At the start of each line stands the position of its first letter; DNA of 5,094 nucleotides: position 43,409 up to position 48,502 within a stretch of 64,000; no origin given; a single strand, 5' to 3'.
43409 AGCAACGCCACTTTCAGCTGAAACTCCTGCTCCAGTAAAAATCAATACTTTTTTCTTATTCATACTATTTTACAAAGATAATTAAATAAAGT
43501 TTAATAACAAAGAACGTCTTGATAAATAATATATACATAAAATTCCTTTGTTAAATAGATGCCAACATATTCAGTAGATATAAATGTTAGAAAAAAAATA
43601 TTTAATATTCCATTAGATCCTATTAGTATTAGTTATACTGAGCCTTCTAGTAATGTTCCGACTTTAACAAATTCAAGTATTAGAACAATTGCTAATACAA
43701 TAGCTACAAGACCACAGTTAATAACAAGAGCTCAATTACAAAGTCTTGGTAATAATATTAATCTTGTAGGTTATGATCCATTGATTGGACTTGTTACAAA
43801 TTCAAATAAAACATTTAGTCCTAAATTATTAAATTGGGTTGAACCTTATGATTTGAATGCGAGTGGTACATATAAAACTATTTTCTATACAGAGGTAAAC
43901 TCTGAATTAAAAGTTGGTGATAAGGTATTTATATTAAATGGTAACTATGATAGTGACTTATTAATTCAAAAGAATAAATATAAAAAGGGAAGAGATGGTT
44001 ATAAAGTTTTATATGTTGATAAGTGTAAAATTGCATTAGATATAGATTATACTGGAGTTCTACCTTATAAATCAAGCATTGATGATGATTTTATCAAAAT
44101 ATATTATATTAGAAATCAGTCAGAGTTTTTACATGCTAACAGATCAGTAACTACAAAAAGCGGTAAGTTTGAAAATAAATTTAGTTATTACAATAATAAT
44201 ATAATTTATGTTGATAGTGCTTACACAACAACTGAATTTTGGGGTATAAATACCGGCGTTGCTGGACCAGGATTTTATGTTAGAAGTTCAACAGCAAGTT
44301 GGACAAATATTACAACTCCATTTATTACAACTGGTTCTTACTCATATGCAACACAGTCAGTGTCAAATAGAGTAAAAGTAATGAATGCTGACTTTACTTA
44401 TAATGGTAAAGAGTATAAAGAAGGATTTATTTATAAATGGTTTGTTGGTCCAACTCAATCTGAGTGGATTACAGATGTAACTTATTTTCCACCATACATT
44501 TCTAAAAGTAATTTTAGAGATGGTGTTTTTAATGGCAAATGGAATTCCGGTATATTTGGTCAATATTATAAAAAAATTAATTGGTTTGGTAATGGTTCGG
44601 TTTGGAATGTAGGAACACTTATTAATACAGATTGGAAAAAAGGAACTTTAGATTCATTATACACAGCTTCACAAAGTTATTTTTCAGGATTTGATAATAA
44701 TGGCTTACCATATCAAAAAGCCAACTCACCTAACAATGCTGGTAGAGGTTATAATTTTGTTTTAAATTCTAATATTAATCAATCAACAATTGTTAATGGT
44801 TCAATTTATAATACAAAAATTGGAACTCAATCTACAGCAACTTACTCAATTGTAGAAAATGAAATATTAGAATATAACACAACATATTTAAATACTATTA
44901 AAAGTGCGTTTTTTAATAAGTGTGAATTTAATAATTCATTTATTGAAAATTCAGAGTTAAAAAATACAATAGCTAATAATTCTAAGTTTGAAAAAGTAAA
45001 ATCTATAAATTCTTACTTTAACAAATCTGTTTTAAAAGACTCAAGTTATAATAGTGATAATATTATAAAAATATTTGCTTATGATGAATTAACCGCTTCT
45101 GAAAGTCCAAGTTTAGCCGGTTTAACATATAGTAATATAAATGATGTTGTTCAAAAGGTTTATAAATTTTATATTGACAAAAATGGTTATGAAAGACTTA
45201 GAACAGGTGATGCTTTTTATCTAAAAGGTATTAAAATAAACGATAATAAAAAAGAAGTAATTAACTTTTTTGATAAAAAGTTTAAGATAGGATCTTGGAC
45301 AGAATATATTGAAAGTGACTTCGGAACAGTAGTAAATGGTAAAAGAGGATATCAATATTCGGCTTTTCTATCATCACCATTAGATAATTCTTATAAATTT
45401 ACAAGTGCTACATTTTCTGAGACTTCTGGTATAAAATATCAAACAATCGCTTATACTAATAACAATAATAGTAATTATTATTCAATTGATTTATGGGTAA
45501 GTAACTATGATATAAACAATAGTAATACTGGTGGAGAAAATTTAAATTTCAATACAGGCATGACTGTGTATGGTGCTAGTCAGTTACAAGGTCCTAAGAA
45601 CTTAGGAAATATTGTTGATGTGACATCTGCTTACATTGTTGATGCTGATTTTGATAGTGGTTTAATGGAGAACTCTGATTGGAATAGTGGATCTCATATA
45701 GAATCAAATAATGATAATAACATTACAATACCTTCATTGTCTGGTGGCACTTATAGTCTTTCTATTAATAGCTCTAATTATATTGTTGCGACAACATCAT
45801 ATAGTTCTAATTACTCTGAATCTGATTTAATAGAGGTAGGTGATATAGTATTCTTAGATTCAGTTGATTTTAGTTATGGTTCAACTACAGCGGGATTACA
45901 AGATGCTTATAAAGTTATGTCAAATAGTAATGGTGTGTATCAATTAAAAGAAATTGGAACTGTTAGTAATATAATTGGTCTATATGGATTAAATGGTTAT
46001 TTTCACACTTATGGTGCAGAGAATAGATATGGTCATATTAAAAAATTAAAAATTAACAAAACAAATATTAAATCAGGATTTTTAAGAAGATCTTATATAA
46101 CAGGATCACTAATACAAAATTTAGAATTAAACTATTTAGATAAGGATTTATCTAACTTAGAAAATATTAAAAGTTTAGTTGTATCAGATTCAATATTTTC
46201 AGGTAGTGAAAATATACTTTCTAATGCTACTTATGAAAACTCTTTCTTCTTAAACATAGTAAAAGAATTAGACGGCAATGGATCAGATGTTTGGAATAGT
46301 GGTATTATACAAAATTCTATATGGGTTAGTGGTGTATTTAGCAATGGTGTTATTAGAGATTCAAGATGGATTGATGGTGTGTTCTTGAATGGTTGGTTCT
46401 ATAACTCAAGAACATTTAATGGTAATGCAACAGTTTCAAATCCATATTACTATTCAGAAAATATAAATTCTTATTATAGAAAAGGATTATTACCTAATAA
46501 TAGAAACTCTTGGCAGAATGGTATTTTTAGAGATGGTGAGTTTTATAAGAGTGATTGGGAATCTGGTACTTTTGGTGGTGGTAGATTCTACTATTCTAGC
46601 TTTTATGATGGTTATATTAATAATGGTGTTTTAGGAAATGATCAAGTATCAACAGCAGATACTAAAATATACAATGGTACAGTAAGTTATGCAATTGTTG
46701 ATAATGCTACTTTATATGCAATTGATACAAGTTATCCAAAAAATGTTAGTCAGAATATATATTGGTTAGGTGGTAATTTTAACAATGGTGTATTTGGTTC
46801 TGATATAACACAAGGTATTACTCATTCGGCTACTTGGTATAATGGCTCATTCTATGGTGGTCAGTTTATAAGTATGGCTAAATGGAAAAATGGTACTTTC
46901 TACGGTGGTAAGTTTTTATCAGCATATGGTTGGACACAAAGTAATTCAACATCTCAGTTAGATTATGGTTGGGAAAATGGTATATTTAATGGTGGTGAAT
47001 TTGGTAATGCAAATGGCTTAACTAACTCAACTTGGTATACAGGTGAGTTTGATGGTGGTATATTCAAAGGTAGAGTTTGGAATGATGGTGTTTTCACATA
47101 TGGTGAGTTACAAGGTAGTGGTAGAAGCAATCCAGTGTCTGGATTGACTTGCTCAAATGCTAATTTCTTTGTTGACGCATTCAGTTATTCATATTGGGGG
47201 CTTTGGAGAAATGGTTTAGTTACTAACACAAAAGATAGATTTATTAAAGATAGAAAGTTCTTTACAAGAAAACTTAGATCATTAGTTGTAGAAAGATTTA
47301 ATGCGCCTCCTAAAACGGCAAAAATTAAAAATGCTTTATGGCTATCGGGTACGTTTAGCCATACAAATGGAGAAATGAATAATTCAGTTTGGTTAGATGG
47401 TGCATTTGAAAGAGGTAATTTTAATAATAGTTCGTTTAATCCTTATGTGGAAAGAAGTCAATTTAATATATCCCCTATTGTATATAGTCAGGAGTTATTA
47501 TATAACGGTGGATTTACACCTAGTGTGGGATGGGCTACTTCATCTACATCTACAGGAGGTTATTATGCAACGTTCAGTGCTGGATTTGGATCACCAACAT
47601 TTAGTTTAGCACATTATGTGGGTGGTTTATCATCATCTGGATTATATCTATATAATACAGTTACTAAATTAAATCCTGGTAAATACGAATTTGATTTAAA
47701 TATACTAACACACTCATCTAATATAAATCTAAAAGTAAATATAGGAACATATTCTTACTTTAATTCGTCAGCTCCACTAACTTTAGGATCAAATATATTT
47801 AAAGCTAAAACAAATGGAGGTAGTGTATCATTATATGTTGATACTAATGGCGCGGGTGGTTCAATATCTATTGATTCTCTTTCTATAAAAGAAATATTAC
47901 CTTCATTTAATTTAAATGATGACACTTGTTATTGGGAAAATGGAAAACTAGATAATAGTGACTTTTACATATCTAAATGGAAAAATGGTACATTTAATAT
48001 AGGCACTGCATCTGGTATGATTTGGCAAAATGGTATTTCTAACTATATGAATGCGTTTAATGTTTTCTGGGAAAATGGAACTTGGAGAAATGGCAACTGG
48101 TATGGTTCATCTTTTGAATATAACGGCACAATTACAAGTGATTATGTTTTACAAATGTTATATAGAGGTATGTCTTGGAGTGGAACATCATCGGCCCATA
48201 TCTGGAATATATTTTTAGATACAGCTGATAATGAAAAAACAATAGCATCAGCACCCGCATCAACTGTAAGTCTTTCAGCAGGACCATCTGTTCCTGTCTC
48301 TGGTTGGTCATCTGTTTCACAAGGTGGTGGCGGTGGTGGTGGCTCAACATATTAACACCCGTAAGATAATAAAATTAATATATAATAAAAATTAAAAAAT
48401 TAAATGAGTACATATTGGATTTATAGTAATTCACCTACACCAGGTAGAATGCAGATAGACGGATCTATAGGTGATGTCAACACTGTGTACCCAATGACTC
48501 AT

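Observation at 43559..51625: Two giant paralogous fibre-like proteins with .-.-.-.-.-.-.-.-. repeats and poly-glycine C-terminal tails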

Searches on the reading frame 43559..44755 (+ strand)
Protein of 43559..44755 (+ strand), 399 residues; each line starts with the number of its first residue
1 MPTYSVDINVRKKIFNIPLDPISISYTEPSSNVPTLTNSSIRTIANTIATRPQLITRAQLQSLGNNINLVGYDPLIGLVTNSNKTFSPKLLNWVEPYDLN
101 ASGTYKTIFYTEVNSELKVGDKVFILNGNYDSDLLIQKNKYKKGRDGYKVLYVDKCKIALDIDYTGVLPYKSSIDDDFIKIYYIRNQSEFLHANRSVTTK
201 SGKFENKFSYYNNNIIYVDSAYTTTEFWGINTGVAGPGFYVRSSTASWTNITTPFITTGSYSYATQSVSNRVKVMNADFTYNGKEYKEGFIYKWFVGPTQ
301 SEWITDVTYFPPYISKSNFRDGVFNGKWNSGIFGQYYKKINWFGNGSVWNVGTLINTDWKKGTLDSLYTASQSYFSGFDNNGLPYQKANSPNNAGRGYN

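Call 55: search_protein_families(library=pfam, proteins=[window:43559-44755:+], max_evalue=10)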
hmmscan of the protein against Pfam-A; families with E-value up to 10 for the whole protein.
window:43559-44755:+ (399 aa): 1 family
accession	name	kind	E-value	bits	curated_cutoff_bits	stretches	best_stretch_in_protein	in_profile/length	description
PF19647.4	DUF6150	-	0.0096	16.3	27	1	106-196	9-93/98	Family of unknown function (DUF6150)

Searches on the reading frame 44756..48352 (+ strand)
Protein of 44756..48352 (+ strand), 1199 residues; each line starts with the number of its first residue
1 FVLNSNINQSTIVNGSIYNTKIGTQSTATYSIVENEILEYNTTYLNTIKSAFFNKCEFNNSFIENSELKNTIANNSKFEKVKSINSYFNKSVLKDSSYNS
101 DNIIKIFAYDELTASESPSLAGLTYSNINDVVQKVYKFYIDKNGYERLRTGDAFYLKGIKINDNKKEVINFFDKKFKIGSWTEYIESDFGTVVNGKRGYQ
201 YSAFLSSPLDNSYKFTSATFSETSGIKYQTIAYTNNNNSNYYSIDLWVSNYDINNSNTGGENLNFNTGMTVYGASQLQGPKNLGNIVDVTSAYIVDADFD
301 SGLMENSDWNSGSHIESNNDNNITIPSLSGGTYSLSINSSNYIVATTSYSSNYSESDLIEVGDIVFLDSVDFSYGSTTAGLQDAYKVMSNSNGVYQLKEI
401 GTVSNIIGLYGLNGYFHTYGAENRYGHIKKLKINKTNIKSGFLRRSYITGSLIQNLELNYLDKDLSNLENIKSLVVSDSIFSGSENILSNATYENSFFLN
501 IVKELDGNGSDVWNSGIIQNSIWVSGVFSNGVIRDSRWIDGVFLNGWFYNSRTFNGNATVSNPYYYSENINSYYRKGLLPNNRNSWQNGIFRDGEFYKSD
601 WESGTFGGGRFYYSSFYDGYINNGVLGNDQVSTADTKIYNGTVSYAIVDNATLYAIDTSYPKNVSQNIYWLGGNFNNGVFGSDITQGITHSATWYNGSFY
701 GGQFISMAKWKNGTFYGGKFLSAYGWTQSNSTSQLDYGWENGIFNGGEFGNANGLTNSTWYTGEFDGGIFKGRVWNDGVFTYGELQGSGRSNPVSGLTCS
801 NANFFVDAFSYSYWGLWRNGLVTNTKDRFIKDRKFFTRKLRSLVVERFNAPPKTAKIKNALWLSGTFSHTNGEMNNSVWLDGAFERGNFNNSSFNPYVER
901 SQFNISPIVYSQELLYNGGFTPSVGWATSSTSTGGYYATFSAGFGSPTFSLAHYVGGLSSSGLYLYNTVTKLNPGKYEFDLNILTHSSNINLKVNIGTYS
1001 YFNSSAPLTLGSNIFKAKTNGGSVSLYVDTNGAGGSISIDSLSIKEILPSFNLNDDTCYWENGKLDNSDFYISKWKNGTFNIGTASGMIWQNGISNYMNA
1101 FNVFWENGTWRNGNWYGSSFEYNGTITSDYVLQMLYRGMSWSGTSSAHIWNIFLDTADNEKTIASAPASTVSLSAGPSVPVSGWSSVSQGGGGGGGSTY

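Call 49: predict_structure(alignment_id=A1)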
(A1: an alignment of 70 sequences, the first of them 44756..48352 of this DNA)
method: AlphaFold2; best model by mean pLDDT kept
length: 1199 residues; sequences in the alignment: 70
mean_pLDDT: 84.7   pTM: 0.72
mean pLDDT of the five models: 84.7, 83.4, 82.9, 82.5, 81.7
residues with pLDDT >= 90: 640; 70-90: 404; 50-70: 72; < 50: 83
segments of 3 or more residues with pLDDT < 50: 190-193, 504-507, 575-577, 833-849, 1147-1199
pLDDT, mean of each block of 10 residues (from residue 1): 86 90 78 90 86 93 94 94 93 95 88 77 71 94 90 91 87 93 74 68 94 92 83 93 95 79 88 84 91 92 96 92 71 86 92 91 92 83 92 93 76 83 80 96 94 95 92 93 90 91 54 93 92 94 96 91 86 55 90 97 96 97 94 94 96 96 95 96 89 96 93 96 84 90 95 88 94 92 92 85 87 88 79 44 44 88 93 94 93 88 74 71 81 75 71 88 88 87 90 91 87 85 91 89 84 85 94 90 90 90 85 77 71 80 59 40 37 37 31 29
secondary structure, 60 per line:
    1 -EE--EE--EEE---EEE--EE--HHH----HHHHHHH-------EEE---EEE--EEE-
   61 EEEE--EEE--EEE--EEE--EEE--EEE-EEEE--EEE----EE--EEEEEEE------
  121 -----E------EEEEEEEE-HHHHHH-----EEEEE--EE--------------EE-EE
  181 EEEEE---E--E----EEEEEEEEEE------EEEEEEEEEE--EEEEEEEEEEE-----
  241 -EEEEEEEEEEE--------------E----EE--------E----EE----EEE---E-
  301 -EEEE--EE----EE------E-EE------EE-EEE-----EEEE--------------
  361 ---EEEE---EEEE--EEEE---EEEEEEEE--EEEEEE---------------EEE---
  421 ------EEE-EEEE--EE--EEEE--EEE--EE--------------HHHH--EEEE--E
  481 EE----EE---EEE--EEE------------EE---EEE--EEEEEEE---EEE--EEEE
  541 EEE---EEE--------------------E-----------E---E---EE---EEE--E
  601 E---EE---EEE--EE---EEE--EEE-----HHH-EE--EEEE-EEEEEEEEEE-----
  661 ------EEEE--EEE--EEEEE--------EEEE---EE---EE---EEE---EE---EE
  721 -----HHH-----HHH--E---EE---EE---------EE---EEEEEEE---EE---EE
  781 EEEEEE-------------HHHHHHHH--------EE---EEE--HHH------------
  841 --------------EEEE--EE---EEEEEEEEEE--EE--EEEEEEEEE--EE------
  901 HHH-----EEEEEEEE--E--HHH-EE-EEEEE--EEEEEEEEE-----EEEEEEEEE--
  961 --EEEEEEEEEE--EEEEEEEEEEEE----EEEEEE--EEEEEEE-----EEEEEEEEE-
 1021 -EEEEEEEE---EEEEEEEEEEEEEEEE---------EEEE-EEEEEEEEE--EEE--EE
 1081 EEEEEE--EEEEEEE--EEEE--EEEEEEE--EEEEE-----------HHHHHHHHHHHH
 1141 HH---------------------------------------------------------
elements in order (helices of 4 or more, strands of 3 or more residues): E10-12 E16-18 H32-38 E46-48 E52-54 E57-59 E61-64 E67-69 E72-74 E77-79 E82-84 E87-89 E91-94 E97-99 E108-114 E133-140 H142-147 E153-157 E179-185 E197-206 E213-222 E225-235 E242-252 E293-295 E302-305 E335-337 E343-346 E364-367 E371-374 E377-380 E384-391 E394-399 E415-417 E427-429 E431-434 E441-444 E447-449 H468-471 E474-477 E480-482 E492-494 E497-499 E517-519 E522-528 E532-534 E537-543 E547-549 E595-597 E610-612 E620-622 E625-627 E641-644 E646-655 E667-670 E673-675 E678-682 E691-694 E708-710 E764-770 E779-786 H800-807 E821-823 E855-858 E866-875 E882-890 E909-916 E929-933 E936-944 E950-958 E963-972 E975-986 E991-996 E999-1005 E1011-1019 E1022-1029 E1033-1048 E1058-1061 E1063-1071 E1074-1076 E1079-1086 E1089-1095 E1098-1101 E1104-1110 E1113-1117 H1129-1142

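Call 52: fold_search(model_id=the predicted structure, library=pdb)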
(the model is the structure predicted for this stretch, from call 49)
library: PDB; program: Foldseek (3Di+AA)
matches with E <= 10: 1266; with E <= 0.001: 2
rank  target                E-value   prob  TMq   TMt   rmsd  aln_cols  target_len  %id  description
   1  8c6i_A                6.4e-05  0.38  0.08  0.08  28.1      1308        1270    8  TMEM2 ectodomain (released 2023-02-01)
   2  7xyc_A                8.1e-04  0.69  0.08  0.15  22.4       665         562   11  CryoEM structure of Klebsiella phage Kp7 type II tail fiber gp52 in vitro (released 2023-06-07)
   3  5w6h_A                1.2e-03  0.66  0.09  0.13  24.2       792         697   10  Crystal structure of Bacteriophage CBA120 tailspike protein 4 enzymatically active domain (TSP4dN, orf213) (released 2018-10-24)
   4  8iq5_D                2.9e-03  0.44  0.08  0.15  23.6       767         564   11  Crystal structure of trimeric K2-2 TSP (released 2024-02-21)
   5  8iq9_B                3.4e-03  0.41  0.10  0.15  24.1       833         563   11  Crystal structure of trimeric K2-2 TSP in complex with tetrasaccharide and octasaccharide (released 2024-02-21)
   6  3p6b_A                3.8e-03  1.00  0.09  0.44   7.8       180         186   15  The crystal structure of CelK CBM4 from Clostridium thermocellum (released 2011-08-24)
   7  8iqe_B                3.8e-03  0.38  0.08  0.15  24.0       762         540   11  Crystal structure of tetrameric K2-2 TSP (released 2024-02-21)
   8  8iq9_A                4.5e-03  0.41  0.09  0.15  23.7       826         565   11  Crystal structure of trimeric K2-2 TSP in complex with tetrasaccharide and octasaccharide (released 2024-02-21)
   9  1w90_A                5.9e-03  1.00  0.08  0.49   7.2       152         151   12  CBM29-2 mutant D114A: Probing the Mechanism of Ligand Recognition by Family 29 Carbohydrate Binding Modules (released 2005-03-18)
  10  1gwm_A                5.9e-03  1.00  0.08  0.43   8.8       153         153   12  Carbohydrate binding module family29 complexed with glucohexaose (released 2003-03-20)
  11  8yk2_A                6.1e-03  0.41  0.13  0.17  17.0       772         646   10  Blood group B alpha-1,3-galactosidase AgaBb from Bifidobacterium bifidum, construct T7-tag_24-700 (released 2024-07-10)
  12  1w8w_B                6.7e-03  1.00  0.08  0.50   8.2       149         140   13  CBM29-2 mutant Y46A: Probing the Mechanism of Ligand Recognition by Family 29 Carbohydrate Binding Modules (released 2005-03-22)
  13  5wps                  7.3e-03  1.00  0.07  0.31  11.5       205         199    9  Crystal structure HpiC1 Y101F (released 2018-04-04)
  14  5la0                  8.3e-03  0.99  0.06  0.14  11.7       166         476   13  The mechanism by which arabinoxylanases can recognise highly decorated xylans (released 2016-08-31)
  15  8iq5_A                8.6e-03  0.30  0.08  0.15  23.9       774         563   11  Crystal structure of trimeric K2-2 TSP (released 2024-02-21)
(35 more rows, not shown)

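Call 67: search_solved_structures(query=A1, max_evalue=1, show_alignments=3)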
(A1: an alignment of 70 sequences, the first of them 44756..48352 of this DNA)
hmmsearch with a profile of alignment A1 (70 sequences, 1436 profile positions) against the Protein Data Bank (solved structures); distinct sequences matched with E-value up to 1: 2.
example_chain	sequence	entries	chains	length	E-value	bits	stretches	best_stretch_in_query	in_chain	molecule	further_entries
5dra_A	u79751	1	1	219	0.51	11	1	387-492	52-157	3beta1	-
5nf8_A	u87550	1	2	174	0.9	10.2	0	1192-1248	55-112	Respiratory supercomplex factor 1, mitochondrial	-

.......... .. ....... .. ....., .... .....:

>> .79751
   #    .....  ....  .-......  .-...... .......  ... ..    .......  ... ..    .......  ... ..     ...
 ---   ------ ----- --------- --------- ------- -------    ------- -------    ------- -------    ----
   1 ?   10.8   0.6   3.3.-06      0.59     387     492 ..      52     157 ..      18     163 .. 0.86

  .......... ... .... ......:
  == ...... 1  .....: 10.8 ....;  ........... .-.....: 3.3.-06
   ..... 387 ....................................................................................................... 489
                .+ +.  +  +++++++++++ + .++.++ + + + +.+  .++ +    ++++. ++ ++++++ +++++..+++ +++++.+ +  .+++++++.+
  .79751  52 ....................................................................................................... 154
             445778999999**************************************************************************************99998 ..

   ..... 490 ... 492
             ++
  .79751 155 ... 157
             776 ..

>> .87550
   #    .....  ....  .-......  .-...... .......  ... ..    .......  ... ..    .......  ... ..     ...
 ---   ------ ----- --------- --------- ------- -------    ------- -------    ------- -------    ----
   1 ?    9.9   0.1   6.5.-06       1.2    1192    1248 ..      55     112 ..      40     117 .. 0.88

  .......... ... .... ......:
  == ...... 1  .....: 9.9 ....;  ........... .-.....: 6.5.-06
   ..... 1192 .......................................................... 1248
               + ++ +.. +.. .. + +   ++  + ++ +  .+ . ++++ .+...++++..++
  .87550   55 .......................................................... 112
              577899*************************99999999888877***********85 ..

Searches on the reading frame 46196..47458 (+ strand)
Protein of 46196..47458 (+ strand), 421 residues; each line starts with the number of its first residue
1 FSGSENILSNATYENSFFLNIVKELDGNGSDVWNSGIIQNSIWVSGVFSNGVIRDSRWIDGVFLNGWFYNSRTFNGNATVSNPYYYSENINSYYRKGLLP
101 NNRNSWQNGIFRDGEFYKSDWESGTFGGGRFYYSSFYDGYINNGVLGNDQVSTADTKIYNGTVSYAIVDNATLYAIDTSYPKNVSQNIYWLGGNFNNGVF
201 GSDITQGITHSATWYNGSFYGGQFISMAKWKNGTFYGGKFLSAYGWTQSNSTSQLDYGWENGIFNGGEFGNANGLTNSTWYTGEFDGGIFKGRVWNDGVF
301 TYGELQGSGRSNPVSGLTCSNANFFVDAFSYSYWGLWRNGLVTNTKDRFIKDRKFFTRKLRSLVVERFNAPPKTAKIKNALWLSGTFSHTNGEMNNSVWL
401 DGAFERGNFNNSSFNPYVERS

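Call 55: search_protein_families(library=pfam, proteins=[window:46196-47458:+], max_evalue=10)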
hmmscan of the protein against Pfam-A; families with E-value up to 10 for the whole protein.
window:46196-47458:+ (421 aa): 1 family
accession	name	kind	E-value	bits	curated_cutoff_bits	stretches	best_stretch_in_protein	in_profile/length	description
PF18104.7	Tudor_2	-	0.017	15.3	31.4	2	228-242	6-20/35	Jumonji domain-containing protein 2A Tudor domain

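Call 65: search_protein_representatives(protein=window:46196-47458:+)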
Query: 421 residues. Proteins with E-value up to 0.001 (for the whole library): 195; up to 1e-10: 155; up to 1e-30: 119. The best 150 are listed.
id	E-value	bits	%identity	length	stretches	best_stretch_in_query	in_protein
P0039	3.5e-173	593.2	65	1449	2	1-420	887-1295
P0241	3.2e-137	474.7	58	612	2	48-420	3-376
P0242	6.5e-126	437.4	51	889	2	3-421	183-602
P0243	7.4e-126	437.2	55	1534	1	1-420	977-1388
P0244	3.3e-124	431.8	53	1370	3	28-420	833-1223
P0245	2.5e-122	425.5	57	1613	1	11-420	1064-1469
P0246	1.5e-120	419.7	65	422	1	108-420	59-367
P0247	9.1e-119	413.8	54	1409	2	1-420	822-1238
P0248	2.4e-117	409.1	49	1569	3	4-420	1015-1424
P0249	6.0e-114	397.9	54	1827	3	1-420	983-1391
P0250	2.6e-113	395.9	46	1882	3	2-420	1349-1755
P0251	2.1e-112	392.8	50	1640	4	178-419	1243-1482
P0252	4.5e-112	391.8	46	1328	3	13-420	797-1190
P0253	1.0e-111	390.6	43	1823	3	1-420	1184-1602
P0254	1.6e-111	390.0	52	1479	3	1-420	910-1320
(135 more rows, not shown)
